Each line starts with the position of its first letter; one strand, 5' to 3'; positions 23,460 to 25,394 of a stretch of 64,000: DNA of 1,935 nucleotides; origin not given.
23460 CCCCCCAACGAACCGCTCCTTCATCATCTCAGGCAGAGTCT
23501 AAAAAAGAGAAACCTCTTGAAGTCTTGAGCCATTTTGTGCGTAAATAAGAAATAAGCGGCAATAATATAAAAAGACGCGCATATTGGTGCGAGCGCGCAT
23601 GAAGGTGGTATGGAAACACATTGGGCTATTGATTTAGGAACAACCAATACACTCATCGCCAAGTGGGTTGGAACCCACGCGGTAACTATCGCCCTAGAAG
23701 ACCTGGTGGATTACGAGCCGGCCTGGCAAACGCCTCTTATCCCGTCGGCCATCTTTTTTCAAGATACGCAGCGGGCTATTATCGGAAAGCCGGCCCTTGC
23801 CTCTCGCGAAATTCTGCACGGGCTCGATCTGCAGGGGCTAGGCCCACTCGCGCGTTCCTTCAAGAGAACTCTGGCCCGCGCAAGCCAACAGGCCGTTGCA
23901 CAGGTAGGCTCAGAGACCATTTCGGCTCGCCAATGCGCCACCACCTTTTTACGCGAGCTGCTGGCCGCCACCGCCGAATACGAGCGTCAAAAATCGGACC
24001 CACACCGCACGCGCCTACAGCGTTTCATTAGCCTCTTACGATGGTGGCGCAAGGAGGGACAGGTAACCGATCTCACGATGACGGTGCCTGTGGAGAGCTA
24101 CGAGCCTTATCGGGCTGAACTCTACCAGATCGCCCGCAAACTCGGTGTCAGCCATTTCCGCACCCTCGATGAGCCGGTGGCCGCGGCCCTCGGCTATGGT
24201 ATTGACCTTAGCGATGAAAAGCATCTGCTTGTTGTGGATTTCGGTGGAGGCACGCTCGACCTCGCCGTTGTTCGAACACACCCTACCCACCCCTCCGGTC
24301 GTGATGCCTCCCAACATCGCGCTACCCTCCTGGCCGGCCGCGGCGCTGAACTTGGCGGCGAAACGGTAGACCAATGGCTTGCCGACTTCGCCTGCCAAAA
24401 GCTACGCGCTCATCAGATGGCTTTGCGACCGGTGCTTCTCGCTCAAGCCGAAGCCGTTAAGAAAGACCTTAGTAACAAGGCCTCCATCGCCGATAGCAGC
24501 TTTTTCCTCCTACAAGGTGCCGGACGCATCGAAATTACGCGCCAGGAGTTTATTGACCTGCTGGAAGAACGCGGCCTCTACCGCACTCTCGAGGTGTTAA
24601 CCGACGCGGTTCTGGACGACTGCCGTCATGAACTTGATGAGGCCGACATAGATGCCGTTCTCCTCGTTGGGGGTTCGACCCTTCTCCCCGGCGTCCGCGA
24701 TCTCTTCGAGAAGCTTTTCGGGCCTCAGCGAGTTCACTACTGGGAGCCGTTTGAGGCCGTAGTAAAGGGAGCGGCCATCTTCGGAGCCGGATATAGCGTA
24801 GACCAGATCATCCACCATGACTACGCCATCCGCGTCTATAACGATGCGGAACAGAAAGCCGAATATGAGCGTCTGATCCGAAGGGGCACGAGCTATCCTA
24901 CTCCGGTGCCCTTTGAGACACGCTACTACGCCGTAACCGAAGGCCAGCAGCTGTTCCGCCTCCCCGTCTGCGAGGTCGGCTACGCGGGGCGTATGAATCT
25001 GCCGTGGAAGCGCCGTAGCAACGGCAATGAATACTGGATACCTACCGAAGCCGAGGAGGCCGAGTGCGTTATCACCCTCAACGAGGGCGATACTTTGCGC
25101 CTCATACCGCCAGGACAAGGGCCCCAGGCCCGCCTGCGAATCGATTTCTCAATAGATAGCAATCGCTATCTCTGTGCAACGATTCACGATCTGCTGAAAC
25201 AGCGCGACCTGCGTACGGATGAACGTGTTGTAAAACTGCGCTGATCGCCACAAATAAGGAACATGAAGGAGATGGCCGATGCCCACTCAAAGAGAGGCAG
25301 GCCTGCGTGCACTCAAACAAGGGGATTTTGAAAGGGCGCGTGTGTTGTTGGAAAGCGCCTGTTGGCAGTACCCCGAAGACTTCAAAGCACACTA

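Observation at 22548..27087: Same-strand cluster of two ASKHA ATPases (BadF-type kinase-like and a truncated Hsp70-like) followed by a TPR / PT-rich / DUF4190-like membrane-anchored protein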

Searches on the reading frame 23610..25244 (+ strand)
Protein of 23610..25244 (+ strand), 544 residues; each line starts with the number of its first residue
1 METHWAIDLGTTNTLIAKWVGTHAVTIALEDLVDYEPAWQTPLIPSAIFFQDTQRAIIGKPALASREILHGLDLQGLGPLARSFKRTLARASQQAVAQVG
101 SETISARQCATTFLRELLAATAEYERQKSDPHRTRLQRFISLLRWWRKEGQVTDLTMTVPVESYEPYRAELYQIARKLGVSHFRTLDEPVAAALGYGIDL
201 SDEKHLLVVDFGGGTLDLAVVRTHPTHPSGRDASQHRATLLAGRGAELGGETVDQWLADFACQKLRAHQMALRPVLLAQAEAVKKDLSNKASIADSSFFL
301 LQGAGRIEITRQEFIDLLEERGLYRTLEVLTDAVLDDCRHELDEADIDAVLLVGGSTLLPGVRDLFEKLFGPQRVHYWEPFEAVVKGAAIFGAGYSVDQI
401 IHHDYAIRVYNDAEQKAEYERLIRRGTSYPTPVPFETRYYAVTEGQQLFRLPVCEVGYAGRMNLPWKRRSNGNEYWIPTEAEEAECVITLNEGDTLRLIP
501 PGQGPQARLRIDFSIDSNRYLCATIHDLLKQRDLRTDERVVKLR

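Call 7: search_protein_families(library=pfam, proteins=[window:23610-25244:+], max_evalue=0.01)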
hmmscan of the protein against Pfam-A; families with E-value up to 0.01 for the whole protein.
window:23610-25244:+ (544 aa): 2 families
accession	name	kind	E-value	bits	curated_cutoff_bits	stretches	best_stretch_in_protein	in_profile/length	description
PF00012.26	HSP70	-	5.7e-31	107.8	20.6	1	7-393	4-373/599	Hsp70 protein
PF06723.19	MreB_Mbl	-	1.9e-14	53.7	27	1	153-222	94-163/327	MreB/Mbl protein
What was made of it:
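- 23610..25244 (+): Lidless Hsp70-family ATPase, 544 aa. NBD is about aa 1-393, the conserved linker is ................, and the diverged SBDbeta is aa 404-542. The family-typical C-terminus is ...VVKLR. There is no alpha-helical lid. Pfam PF00012 matches profile positions 4-373 only (call 7).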

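Call 8: search_protein_families(library=ncbifam, proteins=[window:23610-25244:+], max_evalue=0.01)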
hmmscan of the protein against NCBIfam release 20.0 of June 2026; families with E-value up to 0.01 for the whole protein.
window:23610-25244:+ (544 aa): 14 families
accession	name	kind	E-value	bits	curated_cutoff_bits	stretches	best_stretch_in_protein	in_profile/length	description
NF003520.0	PRK05183.1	subfamily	2.3e-35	122.1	620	1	6-390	23-377/621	Fe-S protein assembly chaperone HscA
TIGR01991.1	HscA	equivalog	7.4e-34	117.2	708.55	1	150-390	128-357/600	Fe-S protein assembly chaperone HscA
NF001413.0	PRK00290.1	equivalog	2.2e-28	99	648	1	6-393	6-372/625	molecular chaperone DnaK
TIGR02350.1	prok_dnaK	equivalog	7.2e-28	97.3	822.55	1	7-393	5-371/596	molecular chaperone DnaK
NF002399.0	PRK01433.1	equivalog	2.3e-23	82.6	743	1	151-390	140-352/595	Fe-S protein assembly chaperone HscA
NF009946.0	PRK13410.1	equivalog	6e-23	80.9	1019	1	151-391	134-373/669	molecular chaperone DnaK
NF009947.0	PRK13411.1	equivalog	1.4e-22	79.5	1002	1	151-404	132-388/662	molecular chaperone DnaK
NF008673.0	PRK11678.1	equivalog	1.6e-15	56.9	331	1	171-258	176-260/450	molecular chaperone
NF010540.1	PRK13929.1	exception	1.9e-11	43.6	515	1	155-221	101-167/334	rod-share determining protein MreBH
NF010539.0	PRK13927.1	subfamily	4e-11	42.4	293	1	136-221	83-168/339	rod shape-determining protein MreB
TIGR00904.1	mreB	subfamily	6.6e-09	35.3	365.75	1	155-221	101-167/334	MreB/Mrl family cell shape determining protein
TIGR02529.1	EutJ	subfamily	3e-06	26.9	152.1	0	176-223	85-127/239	ethanolamine utilization protein EutJ family protein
NF011660.0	PRK15080.1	equivalog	5.8e-06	25.7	182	0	333-378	214-259/277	ethanolamine utilization protein EutJ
TIGR01174.1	ftsA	equivalog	0.0036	16.4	175.85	0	303-378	274-345/371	cell division protein FtsA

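Call 9: find_homologous_proteins(query=window:23610-25241:+)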
Query window:23610-25241:+ (544 aa): 2741 proteins with E <= 0.001 among 8000 candidates; the best 120 are listed.
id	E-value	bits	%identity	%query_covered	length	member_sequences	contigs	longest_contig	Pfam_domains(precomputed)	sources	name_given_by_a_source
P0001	0.0e+0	1229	99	100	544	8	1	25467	PF00012.27,PF06723.20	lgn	-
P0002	0.0e+0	1074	83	100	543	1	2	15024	PF00012.27,PF06723.20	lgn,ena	-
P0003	0.0e+0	1065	83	100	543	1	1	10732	PF00012.27,PF06723.20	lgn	-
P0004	0.0e+0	1045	80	100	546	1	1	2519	PF00012.27,PF06723.20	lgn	-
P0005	0.0e+0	1038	80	100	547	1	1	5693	PF00012.27,PF06723.20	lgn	-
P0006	0.0e+0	1035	80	100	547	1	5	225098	PF00012.27,PF06723.20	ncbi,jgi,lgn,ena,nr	ncbi:MAG TPA: Hsp70 family protein [Chthonomonadaceae bacterium]|nr:Hsp70 family protein [Chthonomon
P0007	0.0e+0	1032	80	100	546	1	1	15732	PF00012.27,PF06723.20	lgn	-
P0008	0.0e+0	1032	79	100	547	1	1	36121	PF00012.27,PF06723.20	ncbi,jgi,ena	jgi:molecular chaperone DnaK (HSP70)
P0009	0.0e+0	1031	81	100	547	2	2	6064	PF00012.27,PF06723.20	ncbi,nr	ncbi:MAG: Hsp70 family protein [Chloroherpetonaceae bacterium]|nr:Hsp70 family protein [Chthonomonad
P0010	0.0e+0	1031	80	100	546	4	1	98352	PF00012.27,PF06723.20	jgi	jgi:molecular chaperone DnaK (HSP70)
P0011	0.0e+0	1030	80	100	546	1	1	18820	PF00012.27,PF06723.20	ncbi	-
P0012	0.0e+0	1029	79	100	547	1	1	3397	PF00012.27,PF06723.20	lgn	-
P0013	0.0e+0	1024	80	100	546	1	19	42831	PF00012.27,PF06723.20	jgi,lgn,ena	-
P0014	0.0e+0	1022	80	100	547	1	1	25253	PF00012.27,PF06723.20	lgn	-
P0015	0.0e+0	1022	79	100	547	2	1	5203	PF00012.27,PF06723.20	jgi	jgi:molecular chaperone DnaK (HSP70)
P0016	0.0e+0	1022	80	100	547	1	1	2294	PF00012.27,PF06723.20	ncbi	-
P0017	0.0e+0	1022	80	100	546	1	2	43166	PF00012.27,PF06723.20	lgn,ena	-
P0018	0.0e+0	1021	80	100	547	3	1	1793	PF00012.27,PF06723.20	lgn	-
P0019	0.0e+0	1019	80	100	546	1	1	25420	PF00012.27,PF06723.20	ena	-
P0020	0.0e+0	1016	77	100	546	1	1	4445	PF00012.27,PF06723.20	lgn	-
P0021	0.0e+0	1016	79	100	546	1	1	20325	PF00012.27,PF06723.20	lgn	-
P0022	0.0e+0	1016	79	100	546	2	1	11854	PF00012.27,PF06723.20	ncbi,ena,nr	ncbi:MAG TPA: Hsp70 family protein [Chthonomonadaceae bacterium]|nr:Hsp70 family protein [Chthonomon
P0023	0.0e+0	1015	79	100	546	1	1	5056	PF00012.27,PF06723.20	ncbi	-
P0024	0.0e+0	1014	79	100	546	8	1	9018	PF00012.27,PF06723.20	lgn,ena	-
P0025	0.0e+0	1014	79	100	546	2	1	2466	PF00012.27,PF06723.20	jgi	-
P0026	0.0e+0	1014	79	100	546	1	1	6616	PF00012.27,PF06723.20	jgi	jgi:molecular chaperone DnaK (HSP70)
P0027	0.0e+0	1012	79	100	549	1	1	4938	PF00012.27,PF06723.20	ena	-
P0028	0.0e+0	1012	78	100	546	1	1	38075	PF00012.27,PF06723.20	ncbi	-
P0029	0.0e+0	1011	79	100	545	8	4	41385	PF00012.27,PF06723.20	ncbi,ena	-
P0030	0.0e+0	1010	78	100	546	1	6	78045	PF00012.27,PF06723.20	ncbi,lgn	-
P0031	2.8e-298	1008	80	100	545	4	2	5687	PF00012.27,PF06723.20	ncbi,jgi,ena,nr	ncbi:MAG TPA: Hsp70 family protein [Chthonomonadaceae bacterium]|nr:Hsp70 family protein [Chthonomon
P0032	6.1e-298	1007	79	100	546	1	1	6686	PF00012.27,PF06723.20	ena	-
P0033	7.8e-298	1007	80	100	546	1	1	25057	PF00012.27,PF06723.20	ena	-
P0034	8.7e-298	1007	77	100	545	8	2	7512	PF00012.27,PF06723.20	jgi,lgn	-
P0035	2.8e-297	1005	78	100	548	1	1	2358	PF00012.27,PF06723.20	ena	-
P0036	7.0e-297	1004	77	100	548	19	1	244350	PF00012.27,PF06723.20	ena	-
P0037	2.6e-296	1002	79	100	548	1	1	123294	PF00012.27,PF06723.20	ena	-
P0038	8.3e-296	1000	78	100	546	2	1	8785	PF00012.27,PF06723.20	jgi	jgi:molecular chaperone DnaK (HSP70)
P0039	8.8e-296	1000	78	100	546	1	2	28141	PF00012.27,PF06723.20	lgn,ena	-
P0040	2.7e-295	998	78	100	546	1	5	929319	PF00012.27,PF06723.20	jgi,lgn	jgi:molecular chaperone DnaK (HSP70)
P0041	1.1e-294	996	78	100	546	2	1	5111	PF00012.27,PF06723.20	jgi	jgi:molecular chaperone DnaK (HSP70)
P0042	1.8e-294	996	77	100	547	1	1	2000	PF00012.27,PF06723.20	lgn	-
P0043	3.4e-293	991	77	100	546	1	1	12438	PF00012.27,PF06723.20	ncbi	-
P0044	4.0e-293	991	77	100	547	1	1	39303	PF00012.27,PF06723.20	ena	-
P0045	5.1e-293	991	77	100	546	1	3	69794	PF00012.27,PF06723.20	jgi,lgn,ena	-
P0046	5.1e-293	991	78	100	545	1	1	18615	PF00012.27,PF06723.20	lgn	-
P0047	2.5e-292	988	77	100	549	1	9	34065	PF00012.27,PF06723.20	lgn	-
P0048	8.2e-292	987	77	100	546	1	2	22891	PF00012.27,PF06723.20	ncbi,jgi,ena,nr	ncbi:MAG TPA: Hsp70 family protein [Chthonomonadaceae bacterium]|nr:Hsp70 family protein [Chthonomon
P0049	1.0e-291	986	79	100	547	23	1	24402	PF00012.27,PF06723.20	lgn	-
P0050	1.5e-291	986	77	100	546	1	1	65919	PF00012.27,PF06723.20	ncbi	-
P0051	4.5e-291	984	76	100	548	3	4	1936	PF00012.27,PF06723.20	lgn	-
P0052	2.6e-290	982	77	100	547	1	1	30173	PF00012.27,PF06723.20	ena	-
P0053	5.0e-290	981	76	100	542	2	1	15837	PF00012.27,PF06723.20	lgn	-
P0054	2.2e-289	979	76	100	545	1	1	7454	PF00012.27,PF06723.20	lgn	-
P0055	4.3e-288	975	75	100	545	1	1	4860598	PF00012.27,PF06723.20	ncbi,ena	-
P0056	2.0e-286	969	75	100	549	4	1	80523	PF00012.27,PF06723.20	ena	-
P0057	5.8e-285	964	75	100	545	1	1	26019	PF00012.27,PF06723.20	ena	-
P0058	4.3e-282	955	74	100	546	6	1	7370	PF00012.27,PF06723.20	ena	-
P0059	2.3e-281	952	76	100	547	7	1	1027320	PF00012.27,PF06723.20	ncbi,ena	-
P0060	1.4e-280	950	73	100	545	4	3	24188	PF00012.27,PF06723.20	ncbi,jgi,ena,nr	ncbi:MAG: Hsp70 family protein [Chthonomonadaceae bacterium]|nr:Hsp70 family protein [Chthonomonadac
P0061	3.9e-279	945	74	100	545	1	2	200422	PF00012.27,PF06723.20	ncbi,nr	ncbi:MAG: Hsp70 family protein [Armatimonadetes bacterium]|nr:Hsp70 family protein [Armatimonadota b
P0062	2.9e-276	935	74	100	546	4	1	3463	PF00012.27,PF06723.20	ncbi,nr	ncbi:MAG: Hsp70 family protein [Armatimonadetes bacterium]|nr:Hsp70 family protein [Armatimonadota b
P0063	7.8e-276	934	72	100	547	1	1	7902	PF00012.27,PF06723.20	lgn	-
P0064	2.1e-275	933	73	100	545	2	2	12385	PF00012.27,PF06723.20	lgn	-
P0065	2.5e-275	932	73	100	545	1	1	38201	PF00012.27,PF06723.20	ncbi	-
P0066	1.3e-272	923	75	99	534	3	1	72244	PF00012.27,PF06723.20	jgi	jgi:molecular chaperone DnaK (HSP70)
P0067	5.0e-272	921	72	100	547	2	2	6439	PF00012.27,PF06723.20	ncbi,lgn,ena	-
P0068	1.1e-268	910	80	88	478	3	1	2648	PF00012.27,PF06723.20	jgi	jgi:Ethanolamine utilization protein EutJ (predicted chaperonin)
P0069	2.3e-268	909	72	100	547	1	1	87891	PF00012.27,PF06723.20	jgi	jgi:molecular chaperone DnaK (HSP70)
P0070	1.8e-264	897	70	100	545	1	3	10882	PF00012.27,PF06723.20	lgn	-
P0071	3.7e-237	806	65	100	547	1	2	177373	PF00012.27,PF06723.20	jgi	-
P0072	9.2e-236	802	65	100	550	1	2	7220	PF00012.27,PF06723.20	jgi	jgi:molecular chaperone DnaK (HSP70)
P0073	3.1e-235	800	65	100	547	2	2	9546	PF00012.27,PF06723.20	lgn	-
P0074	7.6e-232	789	76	81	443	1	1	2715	PF00012.27,PF06723.20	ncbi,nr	ncbi:MAG TPA: Hsp70 family protein, partial [Chthonomonadales bacterium]|nr:Hsp70 family protein [Ch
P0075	3.2e-231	787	64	100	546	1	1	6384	PF00012.27,PF06723.20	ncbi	-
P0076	4.4e-229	780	64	100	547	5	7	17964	PF00012.27,PF06723.20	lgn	-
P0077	8.0e-229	779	64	100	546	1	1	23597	PF00012.27,PF06723.20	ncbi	-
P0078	9.5e-228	775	63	100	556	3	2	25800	PF00012.27,PF06723.20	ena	-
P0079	1.4e-226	771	63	100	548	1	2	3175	PF00012.27,PF06723.20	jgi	jgi:molecular chaperone DnaK (HSP70)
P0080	3.2e-226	770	62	100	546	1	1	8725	PF00012.27,PF06723.20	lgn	-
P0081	6.1e-226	769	63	100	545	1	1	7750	PF00012.27,PF06723.20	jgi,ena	-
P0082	1.5e-225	768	62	100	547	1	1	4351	PF00012.27,PF06723.20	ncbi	-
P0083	3.4e-225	767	63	100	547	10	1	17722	PF00012.27,PF06723.20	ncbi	-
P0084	5.3e-225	766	62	100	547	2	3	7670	PF00012.27,PF06723.20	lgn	-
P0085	7.1e-225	766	62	100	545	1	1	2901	PF00012.27,PF06723.20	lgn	-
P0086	1.5e-224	765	63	100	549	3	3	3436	PF00012.27,PF06723.20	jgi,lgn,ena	jgi:molecular chaperone DnaK (HSP70)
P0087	8.6e-224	762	76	78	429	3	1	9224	PF00012.27,PF06723.20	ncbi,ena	-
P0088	2.1e-223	761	62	100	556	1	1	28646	PF00012.27,PF06723.20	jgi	jgi:molecular chaperone DnaK (HSP70)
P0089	5.7e-222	756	61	100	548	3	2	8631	PF00012.27,PF06723.20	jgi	jgi:molecular chaperone DnaK (HSP70)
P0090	1.3e-221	755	61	100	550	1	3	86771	PF00012.27,PF06723.20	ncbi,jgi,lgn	jgi:molecular chaperone DnaK (HSP70)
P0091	2.3e-221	754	61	100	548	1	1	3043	PF00012.27,PF06723.20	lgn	-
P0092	2.5e-221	754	61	100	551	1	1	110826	PF00012.27,PF06723.20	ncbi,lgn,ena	-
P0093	2.8e-221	754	62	100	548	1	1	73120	PF00012.27,PF06723.20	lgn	-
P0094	4.4e-221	753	61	100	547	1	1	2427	PF00012.27,PF06723.20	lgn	-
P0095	5.0e-221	753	61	100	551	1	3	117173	PF00012.27,PF06723.20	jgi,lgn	jgi:molecular chaperone DnaK (HSP70)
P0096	9.7e-221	752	61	100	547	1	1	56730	PF00012.27,PF06723.20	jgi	jgi:molecular chaperone DnaK (HSP70)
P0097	2.0e-220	751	62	100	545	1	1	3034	PF00012.27,PF06723.20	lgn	-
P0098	2.5e-220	751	60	100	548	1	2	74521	PF00012.27,PF06723.20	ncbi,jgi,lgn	-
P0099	4.2e-220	750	60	100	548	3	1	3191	PF00012.27,PF06723.20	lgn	-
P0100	5.3e-220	750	61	100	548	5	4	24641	PF00012.27,PF06723.20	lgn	-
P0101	6.8e-220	749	61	100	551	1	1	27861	PF00012.27,PF06723.20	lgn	-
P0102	1.2e-219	749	62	100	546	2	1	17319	PF00012.27,PF06723.20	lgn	-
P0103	9.7e-218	742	61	100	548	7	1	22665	PF00012.27,PF06723.20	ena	-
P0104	3.6e-217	740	60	99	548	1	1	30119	PF00012.27,PF06723.20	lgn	-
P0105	4.0e-217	740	60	100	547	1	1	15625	PF00012.27,PF06723.20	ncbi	-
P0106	9.5e-217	739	61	100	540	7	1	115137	PF00012.27,PF06723.20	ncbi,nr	ncbi:MAG: Hsp70 family protein [Armatimonadetes bacterium]|nr:Hsp70 family protein [Armatimonadota b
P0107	1.1e-216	739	60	100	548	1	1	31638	PF00012.27,PF06723.20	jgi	jgi:molecular chaperone DnaK (HSP70)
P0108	1.6e-216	738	61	100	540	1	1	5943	PF00012.27,PF06723.20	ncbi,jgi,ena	jgi:molecular chaperone DnaK (HSP70)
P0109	1.1e-215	736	59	100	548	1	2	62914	PF00012.27,PF06723.20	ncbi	-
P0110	6.2e-215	733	61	100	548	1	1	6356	PF00012.27,PF06723.20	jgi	jgi:molecular chaperone DnaK (HSP70)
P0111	1.4e-214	732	61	100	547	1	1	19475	PF00012.27,PF06723.20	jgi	-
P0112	4.6e-213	727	60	100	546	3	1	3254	PF00012.27,PF06723.20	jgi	jgi:molecular chaperone DnaK (HSP70)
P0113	5.6e-213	727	59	100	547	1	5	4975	PF00012.27,PF06723.20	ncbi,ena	-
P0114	3.6e-212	724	77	74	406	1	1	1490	PF00012.27,PF06723.20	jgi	jgi:molecular chaperone DnaK (HSP70)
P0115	1.0e-211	722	60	100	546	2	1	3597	PF00012.27,PF06723.20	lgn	-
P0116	2.5e-210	718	60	100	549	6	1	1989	PF00012.27,PF06723.20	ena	-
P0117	1.6e-209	715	59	100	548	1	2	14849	PF00012.27,PF06723.20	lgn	-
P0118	4.3e-209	714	58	100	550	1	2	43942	PF00012.27,PF06723.20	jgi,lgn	jgi:molecular chaperone DnaK (HSP70)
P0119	9.5e-206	703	57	100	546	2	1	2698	PF00012.27,PF06723.20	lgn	-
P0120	9.0e-205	700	59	97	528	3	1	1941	PF00012.27,PF06723.20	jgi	-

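Call 10: search_solved_structures(query=window:23610-25241:+, show_alignments=2)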
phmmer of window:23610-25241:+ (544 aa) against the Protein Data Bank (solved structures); distinct sequences matched with E-value up to 0.001: 130 (the best 60 are shown).
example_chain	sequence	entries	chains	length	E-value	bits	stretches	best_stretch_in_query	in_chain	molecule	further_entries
2v7y_A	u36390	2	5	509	1.7e-19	73.2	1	151-432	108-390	CHAPERONE PROTEIN DNAK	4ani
9blu_A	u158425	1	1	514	6.2e-19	71.3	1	156-455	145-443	Stress-70 protein, mitochondrial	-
9bls_A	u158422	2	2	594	1e-18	70.6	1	156-455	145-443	Stress-70 protein, mitochondrial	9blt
9qid_A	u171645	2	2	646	1.2e-18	70.4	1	156-455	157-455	Stress-70 protein, mitochondrial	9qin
1dkg_D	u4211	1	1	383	2.1e-18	69.6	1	150-393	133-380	MOLECULAR CHAPERONE DNAK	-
5umb_A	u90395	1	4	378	3e-18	69.1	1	154-391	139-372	Chaperone DnaK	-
8d1p_A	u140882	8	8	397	3.4e-18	68.9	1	154-391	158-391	Chaperone DnaK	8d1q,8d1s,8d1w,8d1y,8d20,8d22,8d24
7n46_A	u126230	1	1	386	4.6e-18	68.5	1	150-393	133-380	Chaperone protein DnaK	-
8w1m_A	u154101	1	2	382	6.8e-18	67.9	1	151-391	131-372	Chaperone protein DnaK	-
2kho_A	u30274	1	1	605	1.3e-17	67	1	151-394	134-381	Heat shock protein 70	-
9dvi_B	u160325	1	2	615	1.9e-17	66.4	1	151-394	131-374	Chaperone protein DnaK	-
7rax_A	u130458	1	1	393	2.2e-17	66.2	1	150-393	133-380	Chaperone protein DnaK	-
4kbo_A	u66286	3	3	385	2.3e-17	66.2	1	156-393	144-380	Stress-70 protein, mitochondrial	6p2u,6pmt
6nhk_A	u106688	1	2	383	2.9e-17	65.8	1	156-393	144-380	Stress-70 protein, mitochondrial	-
7kru_B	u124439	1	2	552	4.8e-17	65.1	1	151-394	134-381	Chaperone protein DnaK fused with substrate peptide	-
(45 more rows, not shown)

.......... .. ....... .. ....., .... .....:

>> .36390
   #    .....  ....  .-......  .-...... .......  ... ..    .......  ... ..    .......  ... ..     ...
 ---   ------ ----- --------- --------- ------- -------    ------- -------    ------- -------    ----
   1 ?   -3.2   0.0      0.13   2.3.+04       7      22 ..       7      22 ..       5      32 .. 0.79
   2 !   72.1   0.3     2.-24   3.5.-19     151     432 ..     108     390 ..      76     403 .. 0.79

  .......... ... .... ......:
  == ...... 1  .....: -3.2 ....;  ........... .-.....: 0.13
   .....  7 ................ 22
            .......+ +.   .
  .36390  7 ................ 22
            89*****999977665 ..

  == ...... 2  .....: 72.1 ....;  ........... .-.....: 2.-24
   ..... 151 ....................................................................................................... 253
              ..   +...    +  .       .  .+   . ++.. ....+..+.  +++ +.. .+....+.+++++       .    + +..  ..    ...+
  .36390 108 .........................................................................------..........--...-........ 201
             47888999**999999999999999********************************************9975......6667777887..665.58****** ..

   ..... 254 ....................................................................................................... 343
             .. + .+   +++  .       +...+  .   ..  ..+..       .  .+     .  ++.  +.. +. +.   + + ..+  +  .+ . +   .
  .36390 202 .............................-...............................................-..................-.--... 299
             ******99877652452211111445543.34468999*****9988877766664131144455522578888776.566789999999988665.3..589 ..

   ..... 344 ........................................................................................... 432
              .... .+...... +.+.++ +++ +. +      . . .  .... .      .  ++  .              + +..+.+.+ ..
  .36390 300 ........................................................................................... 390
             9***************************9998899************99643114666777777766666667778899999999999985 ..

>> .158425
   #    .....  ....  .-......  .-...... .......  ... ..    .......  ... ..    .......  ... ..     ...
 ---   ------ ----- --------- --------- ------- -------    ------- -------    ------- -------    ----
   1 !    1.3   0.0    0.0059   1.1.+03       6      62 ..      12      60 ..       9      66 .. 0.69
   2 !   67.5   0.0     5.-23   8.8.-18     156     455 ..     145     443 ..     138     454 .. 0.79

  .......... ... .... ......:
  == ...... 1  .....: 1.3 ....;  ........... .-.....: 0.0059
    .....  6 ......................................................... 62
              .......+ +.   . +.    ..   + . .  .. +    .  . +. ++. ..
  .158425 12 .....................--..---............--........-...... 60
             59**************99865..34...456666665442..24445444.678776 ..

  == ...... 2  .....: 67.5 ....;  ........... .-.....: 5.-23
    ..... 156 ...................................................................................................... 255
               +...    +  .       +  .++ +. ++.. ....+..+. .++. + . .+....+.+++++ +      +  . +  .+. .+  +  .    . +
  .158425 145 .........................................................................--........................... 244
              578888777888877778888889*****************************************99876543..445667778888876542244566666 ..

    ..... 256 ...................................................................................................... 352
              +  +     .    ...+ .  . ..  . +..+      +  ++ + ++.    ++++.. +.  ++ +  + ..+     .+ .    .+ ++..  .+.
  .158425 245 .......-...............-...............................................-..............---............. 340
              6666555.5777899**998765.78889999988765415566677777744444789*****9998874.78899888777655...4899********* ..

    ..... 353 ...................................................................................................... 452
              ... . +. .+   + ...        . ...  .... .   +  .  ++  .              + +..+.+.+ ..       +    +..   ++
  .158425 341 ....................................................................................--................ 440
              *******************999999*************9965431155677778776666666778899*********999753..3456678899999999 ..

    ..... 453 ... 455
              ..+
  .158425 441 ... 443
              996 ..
